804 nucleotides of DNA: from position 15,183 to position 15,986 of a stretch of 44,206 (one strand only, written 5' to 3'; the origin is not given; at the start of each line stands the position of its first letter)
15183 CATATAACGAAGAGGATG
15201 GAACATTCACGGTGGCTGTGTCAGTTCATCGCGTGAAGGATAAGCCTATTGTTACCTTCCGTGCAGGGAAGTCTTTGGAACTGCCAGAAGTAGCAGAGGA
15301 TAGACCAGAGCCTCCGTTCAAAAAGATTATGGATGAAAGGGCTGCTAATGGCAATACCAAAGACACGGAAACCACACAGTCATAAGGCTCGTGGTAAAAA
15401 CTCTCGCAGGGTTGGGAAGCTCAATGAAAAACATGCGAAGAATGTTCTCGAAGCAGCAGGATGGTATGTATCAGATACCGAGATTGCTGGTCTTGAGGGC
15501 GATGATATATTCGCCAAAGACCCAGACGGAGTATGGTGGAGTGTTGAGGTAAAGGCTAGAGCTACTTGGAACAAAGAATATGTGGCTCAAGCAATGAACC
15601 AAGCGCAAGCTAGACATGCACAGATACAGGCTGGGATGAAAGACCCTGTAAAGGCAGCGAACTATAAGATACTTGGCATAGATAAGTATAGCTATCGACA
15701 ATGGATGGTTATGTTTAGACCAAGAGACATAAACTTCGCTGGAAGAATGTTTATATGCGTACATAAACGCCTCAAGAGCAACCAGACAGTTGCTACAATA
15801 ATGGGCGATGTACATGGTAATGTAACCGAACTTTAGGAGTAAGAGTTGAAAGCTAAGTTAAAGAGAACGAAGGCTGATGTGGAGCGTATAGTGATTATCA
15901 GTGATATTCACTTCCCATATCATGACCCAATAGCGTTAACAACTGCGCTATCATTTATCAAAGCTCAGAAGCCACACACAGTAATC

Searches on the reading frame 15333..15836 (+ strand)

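Call 22: search_protein_families(library=pfam, proteins=[window:15333-15836:+], max_evalue=0.01)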
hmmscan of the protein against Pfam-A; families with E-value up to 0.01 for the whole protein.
window:15333-15836:+ (167 aa): 2 families
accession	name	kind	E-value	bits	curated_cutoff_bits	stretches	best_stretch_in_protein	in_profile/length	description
PF09570.16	RE_SinI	-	0.0019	18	22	1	15-78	101-160/218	SinI restriction endonuclease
PF02021.23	UPF0102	-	0.0054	17.5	23.6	1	32-96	2-62/80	Uncharacterised protein family UPF0102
